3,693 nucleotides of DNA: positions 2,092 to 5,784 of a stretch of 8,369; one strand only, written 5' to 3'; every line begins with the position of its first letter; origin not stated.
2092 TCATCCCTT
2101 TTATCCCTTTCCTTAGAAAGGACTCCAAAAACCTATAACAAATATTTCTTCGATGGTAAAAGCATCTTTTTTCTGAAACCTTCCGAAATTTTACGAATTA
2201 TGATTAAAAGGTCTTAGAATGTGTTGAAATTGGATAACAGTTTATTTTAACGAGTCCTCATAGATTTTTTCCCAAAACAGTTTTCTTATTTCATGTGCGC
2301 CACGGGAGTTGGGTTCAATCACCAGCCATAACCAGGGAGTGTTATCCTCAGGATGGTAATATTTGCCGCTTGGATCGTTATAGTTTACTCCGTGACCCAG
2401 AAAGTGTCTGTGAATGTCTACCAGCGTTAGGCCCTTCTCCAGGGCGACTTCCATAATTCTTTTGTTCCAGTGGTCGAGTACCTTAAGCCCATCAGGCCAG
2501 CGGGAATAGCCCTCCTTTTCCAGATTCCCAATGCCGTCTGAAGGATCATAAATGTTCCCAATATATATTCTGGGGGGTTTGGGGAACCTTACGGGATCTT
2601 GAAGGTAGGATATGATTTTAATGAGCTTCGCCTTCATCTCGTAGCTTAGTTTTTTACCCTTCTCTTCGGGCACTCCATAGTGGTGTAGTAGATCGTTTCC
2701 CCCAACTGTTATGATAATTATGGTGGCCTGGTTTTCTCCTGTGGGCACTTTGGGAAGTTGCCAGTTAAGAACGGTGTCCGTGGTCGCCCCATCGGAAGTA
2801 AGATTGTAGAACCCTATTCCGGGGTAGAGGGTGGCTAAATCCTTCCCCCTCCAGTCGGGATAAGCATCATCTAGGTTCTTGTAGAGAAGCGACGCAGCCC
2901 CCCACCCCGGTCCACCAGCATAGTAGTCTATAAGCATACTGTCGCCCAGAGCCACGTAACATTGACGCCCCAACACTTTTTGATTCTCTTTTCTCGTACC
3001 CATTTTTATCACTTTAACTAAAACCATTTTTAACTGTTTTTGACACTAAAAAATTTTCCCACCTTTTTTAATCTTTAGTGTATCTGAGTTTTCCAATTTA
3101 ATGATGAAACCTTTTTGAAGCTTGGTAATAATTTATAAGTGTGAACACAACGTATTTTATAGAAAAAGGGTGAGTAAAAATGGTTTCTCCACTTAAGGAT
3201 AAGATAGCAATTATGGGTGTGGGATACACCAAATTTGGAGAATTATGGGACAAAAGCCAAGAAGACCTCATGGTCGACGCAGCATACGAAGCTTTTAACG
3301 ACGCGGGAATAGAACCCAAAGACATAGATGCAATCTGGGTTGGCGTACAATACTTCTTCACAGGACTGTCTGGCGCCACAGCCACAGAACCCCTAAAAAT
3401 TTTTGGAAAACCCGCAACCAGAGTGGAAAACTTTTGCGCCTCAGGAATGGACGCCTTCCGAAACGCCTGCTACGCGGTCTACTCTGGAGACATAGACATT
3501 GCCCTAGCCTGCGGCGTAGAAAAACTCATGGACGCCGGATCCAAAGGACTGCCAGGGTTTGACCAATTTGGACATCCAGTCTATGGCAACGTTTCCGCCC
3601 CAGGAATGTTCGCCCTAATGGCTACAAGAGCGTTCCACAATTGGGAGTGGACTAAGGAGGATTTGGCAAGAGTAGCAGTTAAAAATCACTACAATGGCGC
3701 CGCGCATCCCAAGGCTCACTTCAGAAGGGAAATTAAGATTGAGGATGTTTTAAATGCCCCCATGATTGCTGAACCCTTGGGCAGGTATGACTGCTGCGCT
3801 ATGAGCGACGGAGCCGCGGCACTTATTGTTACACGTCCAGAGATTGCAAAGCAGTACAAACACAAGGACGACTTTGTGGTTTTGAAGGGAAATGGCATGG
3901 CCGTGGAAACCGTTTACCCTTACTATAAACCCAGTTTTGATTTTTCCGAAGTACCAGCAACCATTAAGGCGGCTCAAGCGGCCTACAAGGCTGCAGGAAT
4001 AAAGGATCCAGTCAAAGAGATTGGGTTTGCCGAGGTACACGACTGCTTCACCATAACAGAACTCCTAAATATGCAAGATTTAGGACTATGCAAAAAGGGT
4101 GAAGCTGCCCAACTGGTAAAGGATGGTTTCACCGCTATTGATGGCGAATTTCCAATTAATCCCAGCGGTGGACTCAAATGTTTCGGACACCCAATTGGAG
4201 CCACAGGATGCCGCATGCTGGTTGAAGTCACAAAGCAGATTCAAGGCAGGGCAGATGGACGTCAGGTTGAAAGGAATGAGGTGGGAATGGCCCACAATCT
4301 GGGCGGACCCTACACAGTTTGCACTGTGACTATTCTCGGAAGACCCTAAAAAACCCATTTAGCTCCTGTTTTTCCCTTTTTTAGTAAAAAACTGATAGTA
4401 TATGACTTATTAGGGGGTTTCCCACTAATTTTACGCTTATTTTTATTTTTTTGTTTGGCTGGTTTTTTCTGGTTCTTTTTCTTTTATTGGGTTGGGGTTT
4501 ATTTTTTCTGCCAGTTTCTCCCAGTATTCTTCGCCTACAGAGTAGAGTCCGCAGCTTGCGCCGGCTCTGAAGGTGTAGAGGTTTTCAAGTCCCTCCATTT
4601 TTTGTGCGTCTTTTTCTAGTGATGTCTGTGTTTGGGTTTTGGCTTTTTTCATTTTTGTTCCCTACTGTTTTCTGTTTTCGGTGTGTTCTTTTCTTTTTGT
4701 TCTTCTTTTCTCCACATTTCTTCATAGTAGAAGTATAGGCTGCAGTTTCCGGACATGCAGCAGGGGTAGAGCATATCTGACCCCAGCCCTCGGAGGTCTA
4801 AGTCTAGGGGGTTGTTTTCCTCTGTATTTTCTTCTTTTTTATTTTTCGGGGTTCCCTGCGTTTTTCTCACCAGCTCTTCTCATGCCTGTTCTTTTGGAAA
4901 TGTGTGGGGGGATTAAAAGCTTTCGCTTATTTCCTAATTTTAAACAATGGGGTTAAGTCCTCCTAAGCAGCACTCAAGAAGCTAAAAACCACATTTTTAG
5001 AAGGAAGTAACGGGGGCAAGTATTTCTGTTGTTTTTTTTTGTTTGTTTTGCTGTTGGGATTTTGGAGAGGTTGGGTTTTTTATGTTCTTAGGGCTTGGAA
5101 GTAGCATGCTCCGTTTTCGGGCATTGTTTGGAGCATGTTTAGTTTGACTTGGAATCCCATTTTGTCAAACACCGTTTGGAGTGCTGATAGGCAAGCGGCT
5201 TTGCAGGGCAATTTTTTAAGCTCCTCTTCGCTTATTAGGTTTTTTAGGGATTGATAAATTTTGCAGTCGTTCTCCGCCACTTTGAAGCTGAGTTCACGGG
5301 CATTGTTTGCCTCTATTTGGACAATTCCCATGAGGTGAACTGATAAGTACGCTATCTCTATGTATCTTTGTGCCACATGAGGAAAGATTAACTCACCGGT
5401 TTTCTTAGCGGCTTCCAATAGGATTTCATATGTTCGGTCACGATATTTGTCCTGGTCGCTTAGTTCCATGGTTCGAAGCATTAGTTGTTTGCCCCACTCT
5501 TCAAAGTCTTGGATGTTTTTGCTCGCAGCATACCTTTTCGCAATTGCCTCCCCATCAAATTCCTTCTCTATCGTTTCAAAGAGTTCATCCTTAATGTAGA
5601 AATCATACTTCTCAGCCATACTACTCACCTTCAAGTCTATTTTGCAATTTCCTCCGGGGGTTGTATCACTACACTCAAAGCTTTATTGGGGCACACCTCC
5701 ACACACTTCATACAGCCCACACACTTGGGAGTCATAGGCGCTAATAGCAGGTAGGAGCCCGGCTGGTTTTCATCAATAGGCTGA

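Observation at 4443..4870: Tandem pair of small paralogous peptides with a shared Cys/aromatic core motif and their own promoter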

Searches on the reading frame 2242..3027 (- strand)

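Call 3: search_protein_families(library=pfam, proteins=[window:2242-3027:-], max_evalue=0.1)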
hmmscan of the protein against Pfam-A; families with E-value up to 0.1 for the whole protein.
window:2242-3027:- (261 aa): 2 families
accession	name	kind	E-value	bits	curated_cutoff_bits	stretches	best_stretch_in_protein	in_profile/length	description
PF13472.12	Lipase_GDSL_2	-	2.8e-13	51.2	32.9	1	26-227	1-172/178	GDSL-like Lipase/Acylhydrolase family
PF00657.28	Lipase_GDSL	-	1.4e-05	25.8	23.6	1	24-128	1-104/208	GDSL-like Lipase/Acylhydrolase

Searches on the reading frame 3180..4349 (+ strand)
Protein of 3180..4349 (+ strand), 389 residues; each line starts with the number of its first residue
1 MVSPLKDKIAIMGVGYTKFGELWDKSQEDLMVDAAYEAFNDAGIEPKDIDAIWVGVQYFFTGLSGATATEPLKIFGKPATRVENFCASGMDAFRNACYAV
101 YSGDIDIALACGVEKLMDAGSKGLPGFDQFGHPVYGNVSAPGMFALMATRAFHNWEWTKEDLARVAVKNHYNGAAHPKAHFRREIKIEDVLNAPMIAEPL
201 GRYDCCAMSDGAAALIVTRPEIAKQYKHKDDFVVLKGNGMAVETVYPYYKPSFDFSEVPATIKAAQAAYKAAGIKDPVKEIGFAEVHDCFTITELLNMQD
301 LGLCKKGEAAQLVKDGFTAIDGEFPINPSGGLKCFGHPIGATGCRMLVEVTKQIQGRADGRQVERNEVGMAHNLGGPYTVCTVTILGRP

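Call 3: search_protein_families(library=pfam, proteins=[window:3180-4349:+], max_evalue=0.1)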
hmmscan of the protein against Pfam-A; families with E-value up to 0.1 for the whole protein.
window:3180-4349:+ (389 aa): 6 families
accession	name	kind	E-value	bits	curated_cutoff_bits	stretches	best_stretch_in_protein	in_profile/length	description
PF22691.2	Thiolase_C_1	-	3.9e-41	140.6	28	1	258-388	17-144/144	Thiolase C-terminal domain-like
PF00108.29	Thiolase_N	-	2e-22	80.3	26.4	1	10-219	2-258/260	Thiolase, N-terminal domain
PF02803.24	Thiolase_C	-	1e-10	41.7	27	1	262-358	25-101/123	Thiolase, C-terminal domain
PF00109.32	ketoacyl-synt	-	3.3e-08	33.9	20.8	1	78-119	166-207/252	Beta-ketoacyl synthase, N-terminal domain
PF08545.16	ACP_syn_III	-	0.029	14.7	24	0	83-116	4-37/80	3-Oxoacyl-[acyl-carrier-protein (ACP)] synthase III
PF08974.15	DUF1877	-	0.097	13.2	22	0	27-77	23-72/163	Domain of unknown function (DUF1877)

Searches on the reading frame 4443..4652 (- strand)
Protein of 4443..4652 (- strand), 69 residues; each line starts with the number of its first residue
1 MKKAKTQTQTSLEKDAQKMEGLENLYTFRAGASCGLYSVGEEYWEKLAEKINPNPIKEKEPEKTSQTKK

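Call 3: search_protein_families(library=pfam, proteins=[window:4443-4652:-], max_evalue=0.1)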
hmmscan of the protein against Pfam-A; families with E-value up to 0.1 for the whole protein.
window:4443-4652:- (69 aa): 0 families

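Call 8: find_homologous_proteins(query=window:4443-4652:-, max_evalue=10)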
Query window:4443-4652:- (69 aa): 6 proteins with E <= 10 among 6 candidates. Only proteins of 37 to 121 residues were searched: fused or split forms outside these lengths cannot appear, so this answer is no evidence that the protein stands alone or is whole; lengths 'longer' or 'shorter' looks for them.
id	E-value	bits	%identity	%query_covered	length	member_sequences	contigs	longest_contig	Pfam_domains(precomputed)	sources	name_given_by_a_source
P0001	8.5e-35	135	94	100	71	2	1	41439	-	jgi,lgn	jgi:hypothetical protein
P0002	2.4e-32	127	92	86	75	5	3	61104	-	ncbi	ncbi:MAG: hypothetical protein QXS27_01595 [Candidatus Jordarchaeaceae archaeon]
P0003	1.3e-30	122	86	100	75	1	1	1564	-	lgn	-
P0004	6.2e-25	104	96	74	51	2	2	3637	-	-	-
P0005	1.0e-18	84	68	81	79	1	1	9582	-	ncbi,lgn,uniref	ncbi:MAG: hypothetical protein ACUVXA_11225 [Candidatus Jordarchaeum sp.]|uniref:hypothetical protei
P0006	1.6e-18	84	71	71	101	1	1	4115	-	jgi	jgi:hypothetical protein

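Call 18: find_encoding_contigs(protein=P0006, flank=5000, max_places=3)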
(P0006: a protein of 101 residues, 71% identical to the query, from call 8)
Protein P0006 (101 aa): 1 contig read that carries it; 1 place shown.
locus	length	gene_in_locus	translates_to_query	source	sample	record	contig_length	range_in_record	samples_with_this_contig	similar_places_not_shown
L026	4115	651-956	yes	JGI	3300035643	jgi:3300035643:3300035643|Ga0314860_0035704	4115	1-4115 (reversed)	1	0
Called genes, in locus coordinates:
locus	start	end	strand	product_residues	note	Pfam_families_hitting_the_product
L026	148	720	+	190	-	-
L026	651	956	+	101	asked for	-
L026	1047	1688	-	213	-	PF00296:Bac_luciferase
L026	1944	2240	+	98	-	-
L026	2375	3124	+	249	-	PF13472:Lipase_GDSL_2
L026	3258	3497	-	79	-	-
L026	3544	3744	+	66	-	-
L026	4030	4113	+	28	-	?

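Call 19: find_encoding_contigs(protein=P0005, flank=6000, max_places=3)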
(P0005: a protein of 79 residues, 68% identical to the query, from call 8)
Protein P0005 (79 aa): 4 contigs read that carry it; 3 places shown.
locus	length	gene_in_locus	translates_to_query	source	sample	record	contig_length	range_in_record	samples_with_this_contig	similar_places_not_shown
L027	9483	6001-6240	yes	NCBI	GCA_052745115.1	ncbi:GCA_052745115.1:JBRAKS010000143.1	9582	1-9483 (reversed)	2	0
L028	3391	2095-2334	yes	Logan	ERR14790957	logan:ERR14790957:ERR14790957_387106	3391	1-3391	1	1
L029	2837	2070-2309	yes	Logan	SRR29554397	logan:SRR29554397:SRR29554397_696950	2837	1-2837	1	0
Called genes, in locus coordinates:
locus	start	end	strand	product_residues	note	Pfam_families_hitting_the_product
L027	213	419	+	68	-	-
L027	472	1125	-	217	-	-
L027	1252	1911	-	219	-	-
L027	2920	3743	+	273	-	PF14697:Fer4_21 (faint), PF00037:Fer4 (faint), PF12797:Fer4_2 (faint), PF13237:Fer4_10 (weak), PF12837:Fer4_6 (faint), PF12838:Fer4_7 (weak), PF13187:Fer4_9 (weak)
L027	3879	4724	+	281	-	PF12797:Fer4_2 (faint), PF13237:Fer4_10 (faint), PF00037:Fer4 (faint), PF12837:Fer4_6 (faint), PF12838:Fer4_7 (weak), PF13187:Fer4_9 (weak)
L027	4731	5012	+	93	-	PF12838:Fer4_7 (faint), PF14697:Fer4_21 (faint), PF12837:Fer4_6 (faint), PF13237:Fer4_10 (faint), PF13484:Fer4_16 (faint), PF13187:Fer4_9, PF00037:Fer4 (weak)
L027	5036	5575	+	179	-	-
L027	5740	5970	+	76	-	-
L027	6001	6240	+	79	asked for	-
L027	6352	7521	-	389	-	PF00108:Thiolase_N, PF00109:ketoacyl-synt (faint), PF02803:Thiolase_C, PF22691:Thiolase_C_1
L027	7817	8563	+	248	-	PF13472:Lipase_GDSL_2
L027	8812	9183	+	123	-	PF01934:HepT-like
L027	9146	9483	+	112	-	PF01909:NTP_transf_2, PF18765:Polbeta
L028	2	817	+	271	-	?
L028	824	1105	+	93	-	PF12838:Fer4_7 (faint), PF14697:Fer4_21 (faint), PF12837:Fer4_6 (faint), PF13237:Fer4_10 (faint), PF13484:Fer4_16 (faint), PF13187:Fer4_9, PF00037:Fer4 (weak)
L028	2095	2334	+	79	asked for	-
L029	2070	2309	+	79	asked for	-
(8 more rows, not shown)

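Call 23: search_protein_families(library=ncbifam, proteins=[window:4443-4652:-], max_evalue=0.1)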
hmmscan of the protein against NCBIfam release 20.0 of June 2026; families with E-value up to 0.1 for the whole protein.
window:4443-4652:- (69 aa): 0 families

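Call 64: search_protein_families(library=padloc, proteins=[window:4443-4652:-], max_evalue=0.1)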
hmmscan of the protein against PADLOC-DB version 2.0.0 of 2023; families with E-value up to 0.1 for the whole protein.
window:4443-4652:- (69 aa): 0 families

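Call 65: search_protein_families(library=phrogs, proteins=[window:4443-4652:-], max_evalue=0.1)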
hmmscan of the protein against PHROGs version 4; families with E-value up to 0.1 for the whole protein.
window:4443-4652:- (69 aa): 0 families

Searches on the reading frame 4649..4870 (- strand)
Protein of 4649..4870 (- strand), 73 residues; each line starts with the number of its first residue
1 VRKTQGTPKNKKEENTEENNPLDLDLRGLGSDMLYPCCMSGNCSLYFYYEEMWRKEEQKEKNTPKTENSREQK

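Call 3: search_protein_families(library=pfam, proteins=[window:4649-4870:-], max_evalue=0.1)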
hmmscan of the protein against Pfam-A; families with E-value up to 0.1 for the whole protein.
window:4649-4870:- (73 aa): 0 families

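Call 13: find_homologous_proteins(query=window:4649-4870:-, max_evalue=10)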
Query window:4649-4870:- (73 aa): 2 proteins with E <= 10 among 2 candidates. Only proteins of 40 to 128 residues were searched: fused or split forms outside these lengths cannot appear, so this answer is no evidence that the protein stands alone or is whole; lengths 'longer' or 'shorter' looks for them.
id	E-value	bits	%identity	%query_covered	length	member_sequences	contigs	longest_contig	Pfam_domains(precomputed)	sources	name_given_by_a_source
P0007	3.4e-40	153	96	100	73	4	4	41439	-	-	-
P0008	6.4e-34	133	87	100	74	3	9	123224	-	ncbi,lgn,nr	ncbi:MAG: hypothetical protein QXS27_01600 [Candidatus Jordarchaeaceae archaeon]|nr:hypothetical pro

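Call 23: search_protein_families(library=ncbifam, proteins=[window:4649-4870:-], max_evalue=0.1)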
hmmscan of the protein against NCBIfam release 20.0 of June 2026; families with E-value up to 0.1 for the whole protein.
window:4649-4870:- (73 aa): 0 families

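Call 64: search_protein_families(library=padloc, proteins=[window:4649-4870:-], max_evalue=0.1)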
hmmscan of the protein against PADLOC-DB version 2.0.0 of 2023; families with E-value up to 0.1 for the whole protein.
window:4649-4870:- (73 aa): 0 families

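Call 65: search_protein_families(library=phrogs, proteins=[window:4649-4870:-], max_evalue=0.1)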
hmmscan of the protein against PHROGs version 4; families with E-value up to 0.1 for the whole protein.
window:4649-4870:- (73 aa): 0 families

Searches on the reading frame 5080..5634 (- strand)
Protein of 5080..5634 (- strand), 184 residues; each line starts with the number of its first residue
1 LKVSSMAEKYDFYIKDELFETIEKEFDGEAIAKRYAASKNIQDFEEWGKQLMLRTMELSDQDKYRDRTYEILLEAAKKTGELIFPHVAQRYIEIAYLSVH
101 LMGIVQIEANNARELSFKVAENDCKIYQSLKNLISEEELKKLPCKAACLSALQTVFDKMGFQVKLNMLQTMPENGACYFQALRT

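Call 3: search_protein_families(library=pfam, proteins=[window:5080-5634:-], max_evalue=0.1)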
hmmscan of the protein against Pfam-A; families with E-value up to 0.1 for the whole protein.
window:5080-5634:- (184 aa): 1 family
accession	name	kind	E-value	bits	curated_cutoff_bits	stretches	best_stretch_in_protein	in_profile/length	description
PF07611.17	DUF1574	-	0.03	14.1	29.1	1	8-161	160-287/342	Protein of unknown function (DUF1574)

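Call 23: search_protein_families(library=ncbifam, proteins=[window:5080-5634:-], max_evalue=0.1)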
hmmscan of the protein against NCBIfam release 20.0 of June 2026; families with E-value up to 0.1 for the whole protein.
window:5080-5634:- (184 aa): 0 families

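Call 53: find_homologous_proteins(query=window:5080-5634:-, max_evalue=0.001)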
Query window:5080-5634:- (184 aa): 23 proteins with E <= 0.001 among 97 candidates. Only proteins of 101 to 322 residues were searched: fused or split forms outside these lengths cannot appear, so this answer is no evidence that the protein stands alone or is whole; lengths 'longer' or 'shorter' looks for them.
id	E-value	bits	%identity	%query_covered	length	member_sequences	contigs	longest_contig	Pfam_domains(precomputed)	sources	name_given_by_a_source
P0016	1.8e-109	381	97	97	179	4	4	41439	-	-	-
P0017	4.3e-105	367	93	97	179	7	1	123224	-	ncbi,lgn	ncbi:MAG: hypothetical protein QXG44_01875 [Candidatus Jordarchaeaceae archaeon]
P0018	2.8e-96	338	85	97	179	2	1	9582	-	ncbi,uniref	ncbi:MAG: hypothetical protein ACUVXA_11235 [Candidatus Jordarchaeum sp.]|uniref:hypothetical protei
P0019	1.7e-91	323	82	97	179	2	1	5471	-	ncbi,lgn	-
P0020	6.1e-88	311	81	97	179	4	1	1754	-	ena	-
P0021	2.9e-87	309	79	97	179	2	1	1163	-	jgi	jgi:hypothetical protein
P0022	1.2e-85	304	77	97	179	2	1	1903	-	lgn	-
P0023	9.7e-84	297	75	97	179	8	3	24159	-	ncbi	ncbi:MAG: hypothetical protein ACTSUQ_13025 [Candidatus Freyarchaeota archaeon]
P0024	3.3e-83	296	75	97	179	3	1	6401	-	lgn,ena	-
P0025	3.9e-83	295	76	97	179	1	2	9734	-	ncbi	ncbi:MAG: hypothetical protein QXV37_02865 [Candidatus Jordarchaeaceae archaeon]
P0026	1.1e-82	294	74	97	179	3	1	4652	-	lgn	-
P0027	1.5e-82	294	75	97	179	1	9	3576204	-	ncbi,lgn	ncbi:MAG: hypothetical protein WED07_13195 [Candidatus Freyarchaeum deiterrae]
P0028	2.2e-79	283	74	97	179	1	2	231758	-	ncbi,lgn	ncbi:MAG: hypothetical protein ACETWM_12840 [Candidatus Lokiarchaeia archaeon]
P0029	1.9e-59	218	77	70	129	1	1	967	-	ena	-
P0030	1.4e-55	206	55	96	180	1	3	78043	-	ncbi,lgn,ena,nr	ncbi:MAG: hypothetical protein HWN65_15545 [Candidatus Helarchaeota archaeon]|nr:hypothetical protei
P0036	4.8e-50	188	52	96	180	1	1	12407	-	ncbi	ncbi:MAG: hypothetical protein ACFFD2_10250 [Promethearchaeota archaeon]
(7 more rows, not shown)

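Call 54: find_encoding_contigs(protein=P0030, flank=4000, max_places=1)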
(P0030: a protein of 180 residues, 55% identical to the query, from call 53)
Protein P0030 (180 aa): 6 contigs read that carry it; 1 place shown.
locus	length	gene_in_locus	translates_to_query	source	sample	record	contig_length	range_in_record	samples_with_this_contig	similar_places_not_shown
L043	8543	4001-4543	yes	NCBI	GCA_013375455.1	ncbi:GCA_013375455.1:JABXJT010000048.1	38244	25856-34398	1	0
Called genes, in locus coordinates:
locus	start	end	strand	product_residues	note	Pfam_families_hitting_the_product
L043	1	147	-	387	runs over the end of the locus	PF00037:Fer4, PF12837:Fer4_6 (weak), PF12838:Fer4_7, PF13187:Fer4_9, PF13237:Fer4_10, PF14697:Fer4_21, PF25160:LdpA_Fe-S-bd (weak), PF00037:Fer4, +2 more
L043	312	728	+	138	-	-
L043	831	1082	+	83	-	-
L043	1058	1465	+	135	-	PF01850:PIN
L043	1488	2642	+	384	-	PF13484:Fer4_16 (faint), PF00037:Fer4 (weak), PF12837:Fer4_6 (weak), PF13237:Fer4_10 (weak), PF14697:Fer4_21 (weak), PF13187:Fer4_9, PF00037:Fer4 (weak), PF12837:Fer4_6 (weak), +2 more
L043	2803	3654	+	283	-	PF00037:Fer4 (faint), PF12837:Fer4_6 (faint), PF12838:Fer4_7 (weak), PF13187:Fer4_9 (weak), PF13237:Fer4_10 (weak), PF14697:Fer4_21 (weak)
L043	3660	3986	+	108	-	PF12837:Fer4_6 (faint), PF13187:Fer4_9 (weak), PF00037:Fer4 (weak), PF12838:Fer4_7 (weak)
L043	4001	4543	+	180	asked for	-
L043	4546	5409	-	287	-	PF00025:Arf, PF00071:Ras, PF04670:Gtr1_RagA (weak), PF08477:Roc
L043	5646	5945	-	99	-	PF08734:GYD (weak)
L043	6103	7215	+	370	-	PF19451:DUF5989 (faint)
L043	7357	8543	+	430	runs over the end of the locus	PF00890:FAD_binding_2 (faint), PF01266:DAO (weak), PF01494:FAD_binding_3 (weak), PF01593:Amino_oxidase, PF03486:HI0933_like (faint), PF13450:NAD_binding_8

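Call 55: find_encoding_contigs(protein=P0028, flank=4000, max_places=1)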
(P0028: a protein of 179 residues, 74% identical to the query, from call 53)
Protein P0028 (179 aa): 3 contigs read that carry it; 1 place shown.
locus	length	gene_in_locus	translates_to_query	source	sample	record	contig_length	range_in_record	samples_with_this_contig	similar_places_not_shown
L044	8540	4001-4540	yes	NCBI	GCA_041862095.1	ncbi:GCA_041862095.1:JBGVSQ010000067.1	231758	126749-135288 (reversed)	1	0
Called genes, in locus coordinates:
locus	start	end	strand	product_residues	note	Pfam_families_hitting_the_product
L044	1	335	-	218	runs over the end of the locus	-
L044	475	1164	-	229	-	-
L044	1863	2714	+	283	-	PF25160:LdpA_Fe-S-bd (faint), PF00037:Fer4 (faint), PF12838:Fer4_7 (weak), PF13187:Fer4_9 (weak)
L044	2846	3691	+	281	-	PF12797:Fer4_2 (faint), PF13237:Fer4_10 (faint), PF00037:Fer4 (faint), PF12837:Fer4_6 (faint), PF12838:Fer4_7 (weak), PF13187:Fer4_9 (weak)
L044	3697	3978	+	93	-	PF14697:Fer4_21 (faint), PF12837:Fer4_6 (faint), PF13237:Fer4_10 (weak), PF13484:Fer4_16 (faint), PF13183:Fer4_8 (faint), PF13187:Fer4_9, PF00037:Fer4 (weak), PF12838:Fer4_7 (weak)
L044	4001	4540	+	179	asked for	-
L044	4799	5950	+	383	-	-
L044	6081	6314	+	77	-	-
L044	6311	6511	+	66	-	-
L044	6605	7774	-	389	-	PF00108:Thiolase_N, PF00109:ketoacyl-synt (faint), PF02803:Thiolase_C, PF22691:Thiolase_C_1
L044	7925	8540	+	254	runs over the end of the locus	PF00657:Lipase_GDSL (weak), PF13472:Lipase_GDSL_2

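Call 56: find_encoding_contigs(protein=P0036, flank=4000, max_places=1)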
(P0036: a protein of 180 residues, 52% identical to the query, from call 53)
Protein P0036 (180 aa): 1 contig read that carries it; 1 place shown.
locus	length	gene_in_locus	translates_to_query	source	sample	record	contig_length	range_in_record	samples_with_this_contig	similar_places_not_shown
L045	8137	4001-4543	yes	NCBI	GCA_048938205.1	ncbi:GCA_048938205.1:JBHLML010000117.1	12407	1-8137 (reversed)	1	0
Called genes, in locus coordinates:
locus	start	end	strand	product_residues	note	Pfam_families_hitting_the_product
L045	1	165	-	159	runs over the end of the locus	PF00258:Flavodoxin_1 (weak), PF12724:Flavodoxin_5 (weak)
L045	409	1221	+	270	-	-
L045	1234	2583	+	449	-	-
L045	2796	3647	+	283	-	PF00037:Fer4 (faint), PF12838:Fer4_7 (weak), PF13187:Fer4_9 (weak), PF13237:Fer4_10 (weak), PF14697:Fer4_21 (faint)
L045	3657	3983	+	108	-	PF12838:Fer4_7 (weak)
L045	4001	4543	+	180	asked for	-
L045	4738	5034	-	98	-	PF11746:DUF3303 (weak), PF08734:GYD (weak)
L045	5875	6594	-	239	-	-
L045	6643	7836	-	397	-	PF02517:Rce1-like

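Call 59: search_protein_families(library=pfam, proteins=[L044:4799-5950:+], max_evalue=0.1)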
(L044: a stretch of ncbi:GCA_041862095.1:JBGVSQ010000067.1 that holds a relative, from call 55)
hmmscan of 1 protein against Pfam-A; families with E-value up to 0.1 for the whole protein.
L044:4799-5950:+ (383 aa): 0 families

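Call 64: search_protein_families(library=padloc, proteins=[window:5080-5634:-], max_evalue=0.1)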
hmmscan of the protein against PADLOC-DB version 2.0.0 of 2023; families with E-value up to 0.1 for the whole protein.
window:5080-5634:- (184 aa): 1 family
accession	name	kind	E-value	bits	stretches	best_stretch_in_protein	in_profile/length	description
PDLC00092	GajA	-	0.0019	14.8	1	33-95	525-587/604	AAA ATPase domain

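Call 65: search_protein_families(library=phrogs, proteins=[window:5080-5634:-], max_evalue=0.1)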
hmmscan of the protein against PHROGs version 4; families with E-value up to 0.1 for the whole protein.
window:5080-5634:- (184 aa): 0 families
